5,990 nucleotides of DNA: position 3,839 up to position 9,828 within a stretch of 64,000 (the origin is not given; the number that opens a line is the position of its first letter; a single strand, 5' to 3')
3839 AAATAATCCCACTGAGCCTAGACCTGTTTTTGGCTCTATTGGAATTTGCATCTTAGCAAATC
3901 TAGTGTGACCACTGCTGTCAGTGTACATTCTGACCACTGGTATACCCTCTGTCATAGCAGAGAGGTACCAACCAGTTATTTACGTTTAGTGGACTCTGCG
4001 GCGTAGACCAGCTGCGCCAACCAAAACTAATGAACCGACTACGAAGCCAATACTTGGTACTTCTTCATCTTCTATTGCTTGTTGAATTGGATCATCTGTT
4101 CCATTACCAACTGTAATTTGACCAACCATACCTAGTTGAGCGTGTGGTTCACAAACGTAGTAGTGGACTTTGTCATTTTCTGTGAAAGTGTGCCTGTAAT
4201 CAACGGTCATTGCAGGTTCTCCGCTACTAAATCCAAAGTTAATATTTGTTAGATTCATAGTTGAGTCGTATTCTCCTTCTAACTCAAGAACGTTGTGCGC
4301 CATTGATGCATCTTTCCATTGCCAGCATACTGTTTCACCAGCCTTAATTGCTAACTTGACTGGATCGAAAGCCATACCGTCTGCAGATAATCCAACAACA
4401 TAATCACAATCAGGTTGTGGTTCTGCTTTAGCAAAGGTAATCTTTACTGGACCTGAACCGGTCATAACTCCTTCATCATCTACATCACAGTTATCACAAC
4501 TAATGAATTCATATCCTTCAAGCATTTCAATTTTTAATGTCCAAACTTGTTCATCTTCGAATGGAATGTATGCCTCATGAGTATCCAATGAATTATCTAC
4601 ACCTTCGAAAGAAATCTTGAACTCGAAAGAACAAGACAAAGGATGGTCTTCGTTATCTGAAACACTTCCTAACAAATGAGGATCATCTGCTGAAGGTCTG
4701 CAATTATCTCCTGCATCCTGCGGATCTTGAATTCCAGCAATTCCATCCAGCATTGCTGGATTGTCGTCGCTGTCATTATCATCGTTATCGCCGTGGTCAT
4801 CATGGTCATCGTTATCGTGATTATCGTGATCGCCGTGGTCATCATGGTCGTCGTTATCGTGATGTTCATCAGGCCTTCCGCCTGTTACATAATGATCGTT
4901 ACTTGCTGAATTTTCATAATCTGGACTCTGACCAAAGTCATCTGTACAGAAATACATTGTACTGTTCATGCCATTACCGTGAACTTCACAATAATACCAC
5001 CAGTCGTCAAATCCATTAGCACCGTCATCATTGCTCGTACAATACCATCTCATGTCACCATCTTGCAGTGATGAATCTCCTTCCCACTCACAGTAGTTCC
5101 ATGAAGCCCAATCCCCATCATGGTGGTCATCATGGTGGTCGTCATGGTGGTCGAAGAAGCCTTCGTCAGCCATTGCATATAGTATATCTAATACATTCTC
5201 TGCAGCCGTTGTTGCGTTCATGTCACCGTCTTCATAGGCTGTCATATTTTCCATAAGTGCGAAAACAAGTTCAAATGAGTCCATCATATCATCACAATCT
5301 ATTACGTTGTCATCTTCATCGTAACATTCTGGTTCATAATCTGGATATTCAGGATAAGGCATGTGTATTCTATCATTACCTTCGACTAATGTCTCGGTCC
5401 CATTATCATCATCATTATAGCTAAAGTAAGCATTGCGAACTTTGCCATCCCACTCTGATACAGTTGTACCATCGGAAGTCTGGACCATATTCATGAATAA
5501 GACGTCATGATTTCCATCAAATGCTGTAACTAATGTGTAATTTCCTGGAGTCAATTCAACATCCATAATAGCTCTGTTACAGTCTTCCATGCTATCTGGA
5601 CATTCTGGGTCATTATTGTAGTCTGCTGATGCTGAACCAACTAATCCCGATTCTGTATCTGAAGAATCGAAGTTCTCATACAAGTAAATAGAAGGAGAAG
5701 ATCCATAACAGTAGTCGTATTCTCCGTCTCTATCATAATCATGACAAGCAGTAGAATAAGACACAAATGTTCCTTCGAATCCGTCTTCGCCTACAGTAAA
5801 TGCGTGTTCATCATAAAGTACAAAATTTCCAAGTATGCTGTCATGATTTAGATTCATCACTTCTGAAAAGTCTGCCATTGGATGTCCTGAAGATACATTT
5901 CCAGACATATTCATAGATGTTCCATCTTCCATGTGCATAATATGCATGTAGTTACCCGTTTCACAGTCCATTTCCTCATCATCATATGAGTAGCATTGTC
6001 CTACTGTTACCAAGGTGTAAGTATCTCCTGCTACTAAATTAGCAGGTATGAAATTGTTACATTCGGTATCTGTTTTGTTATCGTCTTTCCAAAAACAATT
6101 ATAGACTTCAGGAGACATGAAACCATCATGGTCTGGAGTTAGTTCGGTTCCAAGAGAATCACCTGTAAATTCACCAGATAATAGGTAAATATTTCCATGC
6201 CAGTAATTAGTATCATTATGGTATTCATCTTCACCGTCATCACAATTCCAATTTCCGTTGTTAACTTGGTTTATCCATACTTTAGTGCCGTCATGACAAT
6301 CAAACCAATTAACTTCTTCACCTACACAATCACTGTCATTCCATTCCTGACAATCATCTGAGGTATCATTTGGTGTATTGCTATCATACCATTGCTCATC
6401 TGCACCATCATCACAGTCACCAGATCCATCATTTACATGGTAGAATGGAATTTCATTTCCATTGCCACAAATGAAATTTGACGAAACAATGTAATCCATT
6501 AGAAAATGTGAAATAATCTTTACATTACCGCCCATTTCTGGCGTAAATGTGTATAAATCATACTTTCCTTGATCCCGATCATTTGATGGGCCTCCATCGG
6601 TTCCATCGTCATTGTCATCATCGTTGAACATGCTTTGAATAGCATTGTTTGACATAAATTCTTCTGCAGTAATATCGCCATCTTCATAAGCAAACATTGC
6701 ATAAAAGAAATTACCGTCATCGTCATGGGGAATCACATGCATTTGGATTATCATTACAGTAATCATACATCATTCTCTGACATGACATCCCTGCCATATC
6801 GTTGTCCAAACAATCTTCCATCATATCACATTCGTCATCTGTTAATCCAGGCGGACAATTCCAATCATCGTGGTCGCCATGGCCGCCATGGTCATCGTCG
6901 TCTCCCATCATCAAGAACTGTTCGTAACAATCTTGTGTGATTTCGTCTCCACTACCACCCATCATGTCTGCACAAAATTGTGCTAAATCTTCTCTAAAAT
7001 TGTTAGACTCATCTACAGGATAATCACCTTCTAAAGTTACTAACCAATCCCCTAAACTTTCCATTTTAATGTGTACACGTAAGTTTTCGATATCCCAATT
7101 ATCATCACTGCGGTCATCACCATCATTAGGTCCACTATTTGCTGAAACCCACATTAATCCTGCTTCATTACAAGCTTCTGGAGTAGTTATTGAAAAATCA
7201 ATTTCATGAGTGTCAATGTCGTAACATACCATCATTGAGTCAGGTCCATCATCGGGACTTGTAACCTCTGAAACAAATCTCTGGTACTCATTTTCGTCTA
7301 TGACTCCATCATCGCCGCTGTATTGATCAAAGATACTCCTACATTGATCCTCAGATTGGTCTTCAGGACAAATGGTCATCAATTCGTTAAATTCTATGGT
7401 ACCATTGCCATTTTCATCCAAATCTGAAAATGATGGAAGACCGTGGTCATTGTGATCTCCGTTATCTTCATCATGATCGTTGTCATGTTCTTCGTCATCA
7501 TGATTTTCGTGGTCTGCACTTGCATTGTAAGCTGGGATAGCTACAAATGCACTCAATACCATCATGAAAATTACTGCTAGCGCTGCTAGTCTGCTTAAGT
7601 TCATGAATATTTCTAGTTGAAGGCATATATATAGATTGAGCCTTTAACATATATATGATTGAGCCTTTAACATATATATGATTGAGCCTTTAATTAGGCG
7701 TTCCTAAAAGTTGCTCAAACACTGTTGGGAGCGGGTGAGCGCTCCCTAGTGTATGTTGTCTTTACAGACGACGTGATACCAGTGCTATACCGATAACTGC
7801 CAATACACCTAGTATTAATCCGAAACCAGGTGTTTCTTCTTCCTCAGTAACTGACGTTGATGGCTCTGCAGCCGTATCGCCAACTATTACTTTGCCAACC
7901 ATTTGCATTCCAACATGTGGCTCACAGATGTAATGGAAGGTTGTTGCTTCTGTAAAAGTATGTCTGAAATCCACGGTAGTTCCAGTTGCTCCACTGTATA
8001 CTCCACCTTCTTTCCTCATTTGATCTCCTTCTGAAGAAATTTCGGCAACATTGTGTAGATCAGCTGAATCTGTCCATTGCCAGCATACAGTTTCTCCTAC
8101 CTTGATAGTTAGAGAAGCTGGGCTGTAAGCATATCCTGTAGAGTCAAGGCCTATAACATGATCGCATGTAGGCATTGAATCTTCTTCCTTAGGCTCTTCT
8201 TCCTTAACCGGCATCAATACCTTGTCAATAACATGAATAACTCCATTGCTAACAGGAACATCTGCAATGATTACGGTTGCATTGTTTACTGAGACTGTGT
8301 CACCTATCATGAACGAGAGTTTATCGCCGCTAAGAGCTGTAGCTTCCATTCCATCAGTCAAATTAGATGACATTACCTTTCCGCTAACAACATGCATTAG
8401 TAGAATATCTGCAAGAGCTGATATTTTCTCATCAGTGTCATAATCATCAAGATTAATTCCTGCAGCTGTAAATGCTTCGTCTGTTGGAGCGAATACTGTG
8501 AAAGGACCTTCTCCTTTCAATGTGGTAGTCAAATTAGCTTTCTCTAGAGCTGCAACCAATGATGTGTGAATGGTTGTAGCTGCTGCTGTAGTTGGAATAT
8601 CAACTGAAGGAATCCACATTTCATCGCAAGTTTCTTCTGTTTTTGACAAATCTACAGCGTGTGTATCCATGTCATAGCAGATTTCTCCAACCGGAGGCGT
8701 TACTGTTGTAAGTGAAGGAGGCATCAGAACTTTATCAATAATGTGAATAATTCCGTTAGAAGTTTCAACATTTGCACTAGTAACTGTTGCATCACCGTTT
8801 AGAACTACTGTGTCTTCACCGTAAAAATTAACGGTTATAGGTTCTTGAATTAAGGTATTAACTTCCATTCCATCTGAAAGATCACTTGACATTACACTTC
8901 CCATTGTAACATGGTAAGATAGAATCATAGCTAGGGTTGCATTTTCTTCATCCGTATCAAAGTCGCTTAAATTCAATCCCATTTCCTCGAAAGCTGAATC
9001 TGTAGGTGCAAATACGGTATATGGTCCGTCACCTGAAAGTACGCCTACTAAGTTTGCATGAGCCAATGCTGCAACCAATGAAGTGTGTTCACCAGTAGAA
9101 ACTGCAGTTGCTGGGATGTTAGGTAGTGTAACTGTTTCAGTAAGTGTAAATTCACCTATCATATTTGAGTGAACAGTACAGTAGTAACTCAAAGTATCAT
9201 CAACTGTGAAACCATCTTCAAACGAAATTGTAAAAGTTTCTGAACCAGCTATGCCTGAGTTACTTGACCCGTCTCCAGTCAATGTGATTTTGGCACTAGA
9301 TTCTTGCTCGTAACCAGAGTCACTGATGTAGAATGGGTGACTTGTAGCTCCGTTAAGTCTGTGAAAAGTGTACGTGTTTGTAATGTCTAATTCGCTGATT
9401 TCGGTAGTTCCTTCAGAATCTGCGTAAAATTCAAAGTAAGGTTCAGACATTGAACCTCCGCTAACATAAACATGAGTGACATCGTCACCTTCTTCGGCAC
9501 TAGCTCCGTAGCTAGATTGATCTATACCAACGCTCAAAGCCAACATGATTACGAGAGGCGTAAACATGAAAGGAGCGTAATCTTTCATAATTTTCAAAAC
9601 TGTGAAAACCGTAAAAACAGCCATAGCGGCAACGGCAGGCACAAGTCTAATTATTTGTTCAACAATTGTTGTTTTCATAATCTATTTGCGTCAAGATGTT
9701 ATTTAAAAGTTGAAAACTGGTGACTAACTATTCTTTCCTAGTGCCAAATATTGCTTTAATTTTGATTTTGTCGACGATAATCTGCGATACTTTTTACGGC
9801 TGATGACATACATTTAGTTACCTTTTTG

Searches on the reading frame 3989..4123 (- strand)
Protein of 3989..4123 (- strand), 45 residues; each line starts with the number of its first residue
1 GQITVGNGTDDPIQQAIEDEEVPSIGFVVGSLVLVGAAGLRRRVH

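Call 13: search_protein_families(library=ncbifam, proteins=[window:3989-4123:-], max_evalue=10)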
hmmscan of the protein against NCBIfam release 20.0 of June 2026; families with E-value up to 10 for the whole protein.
seq(45 aa): 0 families

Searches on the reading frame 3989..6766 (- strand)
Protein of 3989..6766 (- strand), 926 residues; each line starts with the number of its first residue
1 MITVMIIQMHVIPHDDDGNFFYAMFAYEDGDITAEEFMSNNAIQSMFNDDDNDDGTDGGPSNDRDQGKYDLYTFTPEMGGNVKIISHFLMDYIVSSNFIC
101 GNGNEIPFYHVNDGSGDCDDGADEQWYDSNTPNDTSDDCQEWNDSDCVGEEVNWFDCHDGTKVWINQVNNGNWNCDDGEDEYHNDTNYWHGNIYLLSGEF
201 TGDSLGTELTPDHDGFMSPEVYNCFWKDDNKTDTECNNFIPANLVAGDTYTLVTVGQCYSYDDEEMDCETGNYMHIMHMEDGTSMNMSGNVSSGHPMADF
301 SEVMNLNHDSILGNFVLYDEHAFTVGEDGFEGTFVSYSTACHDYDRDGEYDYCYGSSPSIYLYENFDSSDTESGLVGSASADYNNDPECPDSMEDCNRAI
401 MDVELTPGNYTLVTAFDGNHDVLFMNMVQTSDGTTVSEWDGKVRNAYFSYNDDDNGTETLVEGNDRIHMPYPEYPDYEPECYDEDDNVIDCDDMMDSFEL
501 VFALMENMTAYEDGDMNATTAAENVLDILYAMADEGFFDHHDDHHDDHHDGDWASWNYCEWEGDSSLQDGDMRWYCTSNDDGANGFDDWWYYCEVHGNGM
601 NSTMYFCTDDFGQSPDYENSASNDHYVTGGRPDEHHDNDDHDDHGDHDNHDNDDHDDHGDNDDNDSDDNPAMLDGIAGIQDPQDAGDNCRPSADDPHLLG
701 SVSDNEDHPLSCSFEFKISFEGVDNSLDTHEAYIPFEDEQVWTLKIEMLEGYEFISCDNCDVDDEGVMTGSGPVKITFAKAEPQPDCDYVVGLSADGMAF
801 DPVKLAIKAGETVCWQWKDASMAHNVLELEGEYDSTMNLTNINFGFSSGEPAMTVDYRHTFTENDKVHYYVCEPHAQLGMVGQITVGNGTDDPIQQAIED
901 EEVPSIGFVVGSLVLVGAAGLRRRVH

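Call 45: search_protein_families(library=pfam, proteins=[window:3989-6766:-], max_evalue=0.001)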
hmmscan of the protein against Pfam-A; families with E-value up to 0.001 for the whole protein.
window:3989-6766:- (926 aa): 1 family
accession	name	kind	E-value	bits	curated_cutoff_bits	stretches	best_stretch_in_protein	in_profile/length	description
PF00127.26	Copper-bind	-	2.7e-13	50.6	21.2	1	792-886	6-98/99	Copper binding proteins, plastocyanin/azurin family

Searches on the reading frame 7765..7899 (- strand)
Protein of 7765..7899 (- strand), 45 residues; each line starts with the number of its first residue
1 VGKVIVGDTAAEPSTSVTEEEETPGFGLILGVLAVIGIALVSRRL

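Call 13: search_protein_families(library=ncbifam, proteins=[window:7765-7899:-], max_evalue=10)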
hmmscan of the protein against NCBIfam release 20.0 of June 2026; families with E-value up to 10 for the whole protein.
seq(45 aa): 7 families
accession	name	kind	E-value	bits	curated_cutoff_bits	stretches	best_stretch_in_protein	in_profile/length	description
TIGR04126.1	PGF_CTERM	domain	0.00016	21.2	24.5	1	20-44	2-26/28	PGF-CTERM sorting domain-containing protein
NF045529.2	Heimdall-CTERM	domain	0.00036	20.8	24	1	23-44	2-23/26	Heimdall-CTERM domain-containing surface protein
TIGR04281.1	peripla_PGF_1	equivalog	0.0034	16.6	325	1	9-44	293-329/330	PGF-CTERM-anchored ABC transporter substrate-binding protein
TIGR04216.1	halo_surf_glyco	exception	0.005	15.1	400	1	8-44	746-782/784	HVO_2072 family ArtA-dependent S-layer glycoprotein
NF050115.1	membrane_Rv2732c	subfamily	0.029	14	60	1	16-39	118-141/177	Rv2732c family membrane protein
NF041335.1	surf_glcprot_Halo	equivalog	0.03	12.4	1100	1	9-44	825-860/862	ArtA-dependent S-layer glycoprotein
NF033158.1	Myrrcad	domain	5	6.7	33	1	27-38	10-21/36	MyrrCad domain-containing protein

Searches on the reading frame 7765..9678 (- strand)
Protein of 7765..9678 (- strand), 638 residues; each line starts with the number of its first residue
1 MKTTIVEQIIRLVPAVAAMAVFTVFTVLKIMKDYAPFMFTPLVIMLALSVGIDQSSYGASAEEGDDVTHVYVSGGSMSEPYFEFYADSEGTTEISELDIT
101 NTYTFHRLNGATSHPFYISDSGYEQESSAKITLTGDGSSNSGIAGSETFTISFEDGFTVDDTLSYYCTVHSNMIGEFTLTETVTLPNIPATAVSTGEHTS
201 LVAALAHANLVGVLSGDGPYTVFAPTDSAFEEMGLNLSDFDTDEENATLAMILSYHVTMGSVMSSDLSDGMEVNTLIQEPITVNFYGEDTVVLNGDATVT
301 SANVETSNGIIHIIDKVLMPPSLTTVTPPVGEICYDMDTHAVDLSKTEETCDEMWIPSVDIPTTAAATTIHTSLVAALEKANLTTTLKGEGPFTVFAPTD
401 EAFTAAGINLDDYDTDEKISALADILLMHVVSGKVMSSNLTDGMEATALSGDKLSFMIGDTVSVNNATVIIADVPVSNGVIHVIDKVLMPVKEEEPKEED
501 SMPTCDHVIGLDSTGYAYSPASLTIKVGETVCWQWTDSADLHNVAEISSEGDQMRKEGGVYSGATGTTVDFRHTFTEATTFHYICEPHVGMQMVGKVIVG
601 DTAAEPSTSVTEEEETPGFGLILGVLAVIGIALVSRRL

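Call 45: search_protein_families(library=pfam, proteins=[window:7765-9678:-], max_evalue=0.001)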
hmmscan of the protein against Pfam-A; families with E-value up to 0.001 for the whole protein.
window:7765-9678:- (638 aa): 2 families
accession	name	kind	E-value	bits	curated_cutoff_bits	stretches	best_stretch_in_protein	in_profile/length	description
PF02469.27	Fasciclin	-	4.3e-63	211.5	22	2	372-490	4-123/123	Fasciclin domain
PF00127.26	Copper-bind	-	1.6e-14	54.5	21.2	1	509-599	5-98/99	Copper binding proteins, plastocyanin/azurin family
